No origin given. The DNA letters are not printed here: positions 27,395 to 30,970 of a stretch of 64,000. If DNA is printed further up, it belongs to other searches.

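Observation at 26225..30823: Single-gene STAND NTPase with a Cap4/DUF4297-like nuclease head and a ~1100-aa unrecognisable sensor tail: candidate new Avs/NLR-like antiphage protein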

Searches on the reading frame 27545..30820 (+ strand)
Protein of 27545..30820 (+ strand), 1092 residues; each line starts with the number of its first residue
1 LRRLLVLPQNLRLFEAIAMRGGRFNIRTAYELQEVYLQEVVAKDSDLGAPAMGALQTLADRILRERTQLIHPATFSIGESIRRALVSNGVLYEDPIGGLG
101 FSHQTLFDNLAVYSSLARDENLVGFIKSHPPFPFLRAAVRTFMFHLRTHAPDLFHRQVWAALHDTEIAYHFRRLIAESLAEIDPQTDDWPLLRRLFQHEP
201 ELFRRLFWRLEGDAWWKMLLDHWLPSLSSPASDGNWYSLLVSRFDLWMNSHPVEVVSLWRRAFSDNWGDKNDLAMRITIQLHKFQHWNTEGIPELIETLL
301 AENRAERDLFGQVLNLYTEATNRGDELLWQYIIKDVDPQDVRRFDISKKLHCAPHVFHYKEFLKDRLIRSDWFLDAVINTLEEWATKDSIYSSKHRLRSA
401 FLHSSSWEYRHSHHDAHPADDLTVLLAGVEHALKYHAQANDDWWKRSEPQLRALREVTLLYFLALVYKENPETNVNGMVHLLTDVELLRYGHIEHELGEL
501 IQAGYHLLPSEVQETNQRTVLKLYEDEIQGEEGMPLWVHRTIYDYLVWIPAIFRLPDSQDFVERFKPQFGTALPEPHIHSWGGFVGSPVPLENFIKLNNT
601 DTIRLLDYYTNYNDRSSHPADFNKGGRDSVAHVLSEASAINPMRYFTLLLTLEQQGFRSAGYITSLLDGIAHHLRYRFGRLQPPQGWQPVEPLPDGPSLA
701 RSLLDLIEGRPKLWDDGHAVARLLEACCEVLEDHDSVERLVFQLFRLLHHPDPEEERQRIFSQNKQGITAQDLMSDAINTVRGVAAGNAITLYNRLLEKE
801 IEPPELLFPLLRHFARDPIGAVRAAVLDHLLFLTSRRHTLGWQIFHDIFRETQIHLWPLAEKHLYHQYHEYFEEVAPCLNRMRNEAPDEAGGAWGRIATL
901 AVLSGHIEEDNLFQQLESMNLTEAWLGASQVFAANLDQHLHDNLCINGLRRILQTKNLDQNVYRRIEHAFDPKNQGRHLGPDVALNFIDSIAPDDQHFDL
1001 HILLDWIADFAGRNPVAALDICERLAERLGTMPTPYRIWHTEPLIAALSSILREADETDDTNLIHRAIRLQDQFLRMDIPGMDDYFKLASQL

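Call 27: search_solved_structures(query=A1, max_evalue=0.01)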
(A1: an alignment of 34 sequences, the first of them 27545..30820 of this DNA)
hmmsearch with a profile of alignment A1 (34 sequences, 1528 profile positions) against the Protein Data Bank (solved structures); distinct sequences matched with E-value up to 0.01: 1.
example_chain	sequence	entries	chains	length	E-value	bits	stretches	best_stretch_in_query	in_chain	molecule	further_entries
9n00_A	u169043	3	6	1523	0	1170.5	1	1-1527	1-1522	AAA family ATPase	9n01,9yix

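Call 42: predict_structure(alignment_id=A1)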
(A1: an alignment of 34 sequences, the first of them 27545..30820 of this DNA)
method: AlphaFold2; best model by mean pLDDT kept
length: 1092 residues; sequences in the alignment: 34
mean_pLDDT: 87.6   pTM: 0.66
mean pLDDT of the five models: 87.6, 86.9, 85.8, 84.5, 83.7
residues with pLDDT >= 90: 610; 70-90: 394; 50-70: 78; < 50: 10
segments of 3 or more residues with pLDDT < 50: 579-584, 615-617
pLDDT, mean of each block of 10 residues (from residue 1): 72 85 74 88 88 90 85 85 89 86 87 89 92 88 90 93 93 94 91 94 93 93 92 90 94 96 91 91 94 93 73 93 93 89 85 87 94 96 83 76 85 63 94 94 94 93 94 92 91 90 92 95 77 76 91 93 83 62 58 88 85 53 66 92 91 77 90 89 83 92 92 85 93 94 92 65 74 86 93 93 94 94 93 93 96 91 93 95 92 95 93 93 94 83 90 87 89 83 92 68 93 94 93 83 93 89 92 92 85 68
secondary structure, 60 per line:
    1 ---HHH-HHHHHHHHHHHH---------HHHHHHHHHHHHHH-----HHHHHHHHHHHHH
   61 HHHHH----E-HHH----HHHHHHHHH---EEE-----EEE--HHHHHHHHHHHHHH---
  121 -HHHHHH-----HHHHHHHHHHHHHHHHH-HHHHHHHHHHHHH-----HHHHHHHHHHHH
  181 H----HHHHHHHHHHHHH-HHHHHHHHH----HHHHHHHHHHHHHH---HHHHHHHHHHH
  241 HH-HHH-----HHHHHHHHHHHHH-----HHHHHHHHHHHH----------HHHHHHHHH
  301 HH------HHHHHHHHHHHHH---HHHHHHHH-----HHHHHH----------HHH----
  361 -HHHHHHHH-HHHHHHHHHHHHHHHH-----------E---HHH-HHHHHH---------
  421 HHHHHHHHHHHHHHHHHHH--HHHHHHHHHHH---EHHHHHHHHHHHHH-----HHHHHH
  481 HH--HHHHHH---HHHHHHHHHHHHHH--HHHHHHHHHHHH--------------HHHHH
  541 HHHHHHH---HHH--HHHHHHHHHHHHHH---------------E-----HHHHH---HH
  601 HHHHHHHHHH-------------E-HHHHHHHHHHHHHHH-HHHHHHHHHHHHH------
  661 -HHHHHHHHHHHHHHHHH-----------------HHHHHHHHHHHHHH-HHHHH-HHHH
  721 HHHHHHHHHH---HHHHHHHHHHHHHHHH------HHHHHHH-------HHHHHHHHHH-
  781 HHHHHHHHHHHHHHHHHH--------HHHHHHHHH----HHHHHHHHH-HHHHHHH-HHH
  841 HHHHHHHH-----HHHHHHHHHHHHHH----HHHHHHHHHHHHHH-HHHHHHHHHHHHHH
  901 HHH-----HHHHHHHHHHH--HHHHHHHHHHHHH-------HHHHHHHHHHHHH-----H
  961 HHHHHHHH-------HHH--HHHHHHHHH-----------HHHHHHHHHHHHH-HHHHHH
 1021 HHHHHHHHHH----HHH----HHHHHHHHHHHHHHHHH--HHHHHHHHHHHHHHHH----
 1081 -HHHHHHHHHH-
elements in order (helices of 4 or more, strands of 3 or more residues): H8-19 H29-42 H48-65 H79-87 E91-93 E99-101 H104-117 H122-127 H133-149 H151-163 H169-181 H186-198 H200-208 H213-226 H230-242 H252-264 H270-281 H292-302 H309-321 H325-332 H338-343 H362-369 H371-386 H406-411 H421-439 H442-452 H457-469 H475-482 H485-490 H494-507 H510-521 H536-547 H556-569 H591-595 H599-610 H626-640 H642-654 H662-678 H696-709 H711-715 H717-730 H734-749 H756-762 H770-779 H781-798 H807-815 H820-828 H830-836 H838-848 H854-867 H872-885 H887-903 H909-919 H922-934 H942-954 H960-968 H981-989 H1001-1013 H1015-1030 H1042-1058 H1061-1076 H1082-1091

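Call 43: search_protein_representatives(protein=window:27545-30820:+)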
Query: 1092 residues. Proteins with E-value up to 0.001 (for the whole library): 811; up to 1e-10: 409; up to 1e-30: 230. The best 150 are listed.
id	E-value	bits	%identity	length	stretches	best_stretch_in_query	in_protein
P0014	0.0e+00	1305.0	55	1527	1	2-1091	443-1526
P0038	1.2e-283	960.7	43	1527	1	3-1085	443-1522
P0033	5.5e-282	955.3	43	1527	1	1-1092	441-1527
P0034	1.2e-275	934.3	45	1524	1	2-1089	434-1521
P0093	5.0e-255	866.0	40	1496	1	2-1086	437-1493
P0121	1.5e-254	864.4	50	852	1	2-810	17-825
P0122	2.8e-249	847.0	40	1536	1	1-1086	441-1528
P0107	2.1e-230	784.5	36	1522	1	2-1090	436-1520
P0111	5.4e-230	783.1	38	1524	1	1-1090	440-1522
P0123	4.1e-222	757.0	38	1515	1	2-1088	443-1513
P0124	1.5e-219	748.5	37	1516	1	2-1083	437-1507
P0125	2.7e-218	744.4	44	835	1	248-1088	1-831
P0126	2.0e-217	741.5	37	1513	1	1-1087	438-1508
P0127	4.2e-214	730.5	36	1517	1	2-1089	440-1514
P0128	2.0e-211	721.6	37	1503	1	3-1087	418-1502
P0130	9.8e-201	686.2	36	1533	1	2-1091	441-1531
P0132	2.0e-199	681.9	35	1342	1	2-1088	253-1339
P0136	2.1e-188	645.4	35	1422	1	1-1089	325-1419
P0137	3.3e-188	644.7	36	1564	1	3-1084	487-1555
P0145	4.3e-180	617.8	33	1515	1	2-1091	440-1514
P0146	8.2e-179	613.6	34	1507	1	2-1082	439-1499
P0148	4.0e-178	611.3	34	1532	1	5-1085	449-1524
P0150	1.1e-173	596.6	35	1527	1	3-1089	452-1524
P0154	1.1e-170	586.8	55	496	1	603-1091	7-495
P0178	3.0e-143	495.8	33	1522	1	4-1090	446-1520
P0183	8.3e-140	484.4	31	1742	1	2-1089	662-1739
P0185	4.8e-137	475.3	30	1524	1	2-1090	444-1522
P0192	1.8e-133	463.5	31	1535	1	3-1089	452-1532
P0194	2.8e-132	459.5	58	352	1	741-1091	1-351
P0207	5.6e-125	435.3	30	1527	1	2-1087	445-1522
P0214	9.7e-121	421.3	31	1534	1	2-1089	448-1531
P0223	6.5e-117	408.6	30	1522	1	2-1077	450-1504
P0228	2.4e-111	390.2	42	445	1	659-1091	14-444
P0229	8.5e-110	385.1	30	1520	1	2-1082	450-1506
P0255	2.9e-87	310.5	27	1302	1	2-1087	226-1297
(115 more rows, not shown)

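Call 47: fold_search(model_id=the predicted structure, library=pdb)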
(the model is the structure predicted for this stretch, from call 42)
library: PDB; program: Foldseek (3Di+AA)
matches with E <= 10: 944; with E <= 0.001: 77
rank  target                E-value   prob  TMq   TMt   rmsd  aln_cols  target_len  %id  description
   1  3w3x_A                3.0e-05  1.00  0.16  0.17  37.9      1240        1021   10  Crystal structure of Kap121p bound to Pho4p (released 2013-04-10)
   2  6xte_A                3.6e-05  1.00  0.19  0.19  39.4      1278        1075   11  Human karyopherin RanBP5 (isoform-1) (released 2020-04-22)
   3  9im6_A                3.6e-05  1.00  0.18  0.18  40.9      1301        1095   12  Structure of influenza A virus RNA polymerase PB1 and nuclear import host factor RanBP5 complex (released 2024-11-27)
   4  8f0x_A                6.4e-05  1.00  0.16  0.18  30.3      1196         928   11  Cryo-EM structure of Kap114 bound to H2A-H2B (released 2023-07-26)
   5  5h2v_A                6.9e-05  1.00  0.18  0.19  36.6      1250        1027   11  Crystal structure of the karyopherin Kap121p bound to the SUMO protease Ulp1p (released 2016-12-14)
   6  3w3t                  6.9e-05  1.00  0.17  0.17  38.8      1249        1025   11  Crystal structure of Kap121p (released 2013-04-10)
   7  7zbz_D                7.9e-05  1.00  0.17  0.16  31.3      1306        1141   12  CAND1 delhairpin-SCF-SKP2 CAND1 partly engaged SCF partly rocked (released 2023-04-19)
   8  6tc0_F                8.5e-05  1.00  0.20  0.21  24.1      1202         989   12  Crystal structure of MMS19-CIAO1-CIAO2B CIA targeting complex (released 2020-07-29)
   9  4c0o_A                8.8e-05  1.00  0.21  0.24  27.8      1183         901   10  Transportin 3 in complex with phosphorylated ASF/SF2 (released 2014-01-22)
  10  2bku_B                9.5e-05  1.00  0.19  0.22  24.9      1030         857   12  Kap95p:RanGTP complex (released 2005-05-04)
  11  5yvg_A                1.2e-04  1.00  0.13  0.16  36.1      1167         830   10  Crystal structure of Karyopherin beta2 in complex with FUS(full length) (released 2018-05-16)
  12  4buj_F                1.3e-04  1.00  0.15  0.13  41.8      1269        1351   11  Crystal structure of the S. cerevisiae Ski2-3-8 complex (released 2013-08-28)
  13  9n6x_SP               1.4e-04  1.00  0.17  0.10  40.0      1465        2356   10  SSU processome maturation and disassembly, State B (released 2025-11-05)
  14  3lww_C                1.5e-04  1.00  0.17  0.20  24.8      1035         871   12  Structure of an open and closed conformation of Human Importin Beta bound to the Snurportin1 IBB-domain trapped in the (released 2010-06-02)
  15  8vvy_C                1.8e-04  1.00  0.16  0.15  33.4      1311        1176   13  Human Cullin-1 in complex with CAND2 (released 2025-01-29)
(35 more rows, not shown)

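Call 61: search_protein_families(library=pfam, proteins=[P0183, P0255, P0132, P0136, P0137], max_evalue=0.01)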
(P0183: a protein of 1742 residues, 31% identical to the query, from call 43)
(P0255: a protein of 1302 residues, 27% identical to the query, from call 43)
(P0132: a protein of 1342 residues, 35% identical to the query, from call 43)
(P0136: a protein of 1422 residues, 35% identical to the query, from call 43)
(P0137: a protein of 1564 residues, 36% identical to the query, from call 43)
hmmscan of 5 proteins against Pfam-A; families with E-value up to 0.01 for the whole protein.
P0183 (1742 aa): 7 families
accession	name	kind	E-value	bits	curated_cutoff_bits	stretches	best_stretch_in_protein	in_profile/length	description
PF20706.3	GT4-conflict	-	1.4e-77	261.8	26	1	10-416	2-385/385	Family 4 Glycosyltransferase in conflict systems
PF00534.26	Glycos_transf_1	-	1e-09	38.6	26.4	1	292-351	79-138/172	Glycosyl transferases group 1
PF13692.12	Glyco_trans_1_4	-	3.3e-09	37.6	27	1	288-352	59-123/142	Glycosyl transferases group 1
PF00004.35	AAA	-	8.2e-06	26.7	21.2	1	499-617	1-113/131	ATPase family associated with various cellular activities (AAA)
PF05729.18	NACHT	-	0.00053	20.3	26.7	1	498-599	2-116/167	NACHT domain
PF13238.12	AAA_18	-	0.004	18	29.4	0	499-621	1-107/128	AAA domain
PF07728.20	AAA_5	-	0.0076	16.7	22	0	499-573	2-71/139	AAA domain (dynein-related subfamily)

P0255 (1302 aa): 2 families
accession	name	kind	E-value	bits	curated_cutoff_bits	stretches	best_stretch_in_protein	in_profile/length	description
PF00004.35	AAA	-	0.00021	22.2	21.2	1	69-182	1-113/131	ATPase family associated with various cellular activities (AAA)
PF13245.12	AAA_19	-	0.0014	19.3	25.1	1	66-122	11-66/134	AAA domain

P0132 (1342 aa): 6 families
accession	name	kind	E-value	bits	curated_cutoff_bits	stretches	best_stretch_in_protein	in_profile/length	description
PF00004.35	AAA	-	9.8e-06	26.5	21.2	1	89-213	1-117/131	ATPase family associated with various cellular activities (AAA)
PF25199.1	nSTAND_NTPase5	-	9.3e-05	22.7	34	1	60-207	10-136/145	Novel STAND NTPase 5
PF13191.12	AAA_16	-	0.00016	22.6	32.6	0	77-131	14-63/167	AAA ATPase domain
PF05729.18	NACHT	-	0.0016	18.7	26.7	1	88-227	2-150/167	NACHT domain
PF09848.15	SLFN-g3_helicase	-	0.005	16.6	24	1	88-117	3-32/354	Schlafen group 3, DNA/RNA helicase domain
PF20030.5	bpMoxR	-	0.0095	15.5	27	0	67-112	12-57/205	MoxR domain in the MoxR-vWA-beta-propeller ternary systems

P0136 (1422 aa): 3 families
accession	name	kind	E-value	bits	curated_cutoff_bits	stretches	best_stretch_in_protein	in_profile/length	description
PF19960.5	EAD7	-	6.4e-06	26.3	32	1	8-70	1-61/62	Effector-associated domain 7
PF00004.35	AAA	-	7.2e-06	26.9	21.2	1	173-281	2-113/131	ATPase family associated with various cellular activities (AAA)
PF25199.1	nSTAND_NTPase5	-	0.0023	18.2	34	0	144-278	11-134/145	Novel STAND NTPase 5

P0137 (1564 aa): 4 families
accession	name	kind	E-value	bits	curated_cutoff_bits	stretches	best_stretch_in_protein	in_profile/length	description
PF05729.18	NACHT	-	4.7e-05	23.7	26.7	1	325-468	1-158/167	NACHT domain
PF25199.1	nSTAND_NTPase5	-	0.00072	19.8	34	1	305-369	17-86/145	Novel STAND NTPase 5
PF13401.12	AAA_22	-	0.0063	17.3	27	0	323-422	4-109/130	AAA domain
PF24883.2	NPHP3_N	-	0.0085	16.7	24.8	0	324-368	22-67/164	Nephrocystin 3, N-terminal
